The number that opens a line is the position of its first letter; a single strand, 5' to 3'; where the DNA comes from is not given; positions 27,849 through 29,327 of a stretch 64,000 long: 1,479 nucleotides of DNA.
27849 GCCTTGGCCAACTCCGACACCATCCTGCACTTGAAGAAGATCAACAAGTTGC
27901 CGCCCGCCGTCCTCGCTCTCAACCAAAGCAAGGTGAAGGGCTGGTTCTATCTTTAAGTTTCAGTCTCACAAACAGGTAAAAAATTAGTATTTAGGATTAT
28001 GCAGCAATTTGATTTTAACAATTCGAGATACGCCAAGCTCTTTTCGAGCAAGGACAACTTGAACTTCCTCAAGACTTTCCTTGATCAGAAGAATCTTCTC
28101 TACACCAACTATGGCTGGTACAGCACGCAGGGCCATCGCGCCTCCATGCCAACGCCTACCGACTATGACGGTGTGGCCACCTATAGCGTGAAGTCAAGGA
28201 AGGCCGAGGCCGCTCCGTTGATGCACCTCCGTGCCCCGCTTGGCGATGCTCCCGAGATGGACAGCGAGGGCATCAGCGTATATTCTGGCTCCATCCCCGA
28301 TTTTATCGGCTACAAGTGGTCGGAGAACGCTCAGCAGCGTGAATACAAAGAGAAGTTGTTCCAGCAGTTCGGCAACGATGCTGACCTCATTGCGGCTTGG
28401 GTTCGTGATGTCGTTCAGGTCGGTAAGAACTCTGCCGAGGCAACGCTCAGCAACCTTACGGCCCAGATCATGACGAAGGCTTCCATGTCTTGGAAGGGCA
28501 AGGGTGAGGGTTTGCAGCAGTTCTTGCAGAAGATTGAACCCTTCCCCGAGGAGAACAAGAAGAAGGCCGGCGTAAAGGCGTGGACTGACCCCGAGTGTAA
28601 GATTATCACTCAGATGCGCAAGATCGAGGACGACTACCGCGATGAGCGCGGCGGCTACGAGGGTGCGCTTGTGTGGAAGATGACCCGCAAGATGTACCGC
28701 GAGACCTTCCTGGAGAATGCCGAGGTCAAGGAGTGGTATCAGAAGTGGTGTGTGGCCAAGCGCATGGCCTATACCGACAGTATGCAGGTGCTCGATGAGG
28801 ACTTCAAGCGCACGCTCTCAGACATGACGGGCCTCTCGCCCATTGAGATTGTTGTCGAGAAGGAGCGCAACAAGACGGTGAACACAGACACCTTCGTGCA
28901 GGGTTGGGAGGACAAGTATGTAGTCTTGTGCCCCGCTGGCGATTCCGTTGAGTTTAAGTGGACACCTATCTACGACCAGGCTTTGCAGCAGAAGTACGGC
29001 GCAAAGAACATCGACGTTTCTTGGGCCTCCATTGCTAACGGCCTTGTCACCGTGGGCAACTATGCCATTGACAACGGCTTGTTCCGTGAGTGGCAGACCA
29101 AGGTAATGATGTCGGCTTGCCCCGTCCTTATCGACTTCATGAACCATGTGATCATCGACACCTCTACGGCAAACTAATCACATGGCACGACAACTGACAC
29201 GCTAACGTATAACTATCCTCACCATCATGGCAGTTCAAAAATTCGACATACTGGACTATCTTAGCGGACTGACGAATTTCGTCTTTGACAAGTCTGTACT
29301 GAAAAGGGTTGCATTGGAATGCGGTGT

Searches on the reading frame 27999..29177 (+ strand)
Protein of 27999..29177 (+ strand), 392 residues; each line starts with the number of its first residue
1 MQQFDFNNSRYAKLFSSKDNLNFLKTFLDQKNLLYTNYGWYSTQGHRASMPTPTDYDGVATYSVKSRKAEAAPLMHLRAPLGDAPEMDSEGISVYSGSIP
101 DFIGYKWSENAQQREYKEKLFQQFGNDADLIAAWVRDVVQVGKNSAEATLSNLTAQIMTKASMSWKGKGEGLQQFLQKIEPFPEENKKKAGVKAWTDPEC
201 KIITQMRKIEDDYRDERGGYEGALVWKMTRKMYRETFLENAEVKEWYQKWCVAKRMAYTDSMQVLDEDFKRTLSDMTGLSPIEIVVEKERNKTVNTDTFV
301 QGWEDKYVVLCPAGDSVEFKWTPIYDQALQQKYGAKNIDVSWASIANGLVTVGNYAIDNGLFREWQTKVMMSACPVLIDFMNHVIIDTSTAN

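Call 12: search_protein_families(library=phrogs, proteins=[window:27999-29177:+], max_evalue=0.001)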
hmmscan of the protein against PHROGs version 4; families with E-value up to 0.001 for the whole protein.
window:27999-29177:+ (392 aa): 1 family
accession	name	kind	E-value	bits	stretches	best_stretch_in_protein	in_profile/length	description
phrog_29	-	head and packaging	1.4e-06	28.7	1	72-329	73-312/439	major head protein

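Call 13: search_protein_families(library=pfam, proteins=[window:27999-29177:+], max_evalue=0.001)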
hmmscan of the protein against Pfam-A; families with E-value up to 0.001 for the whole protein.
window:27999-29177:+ (392 aa): 0 families
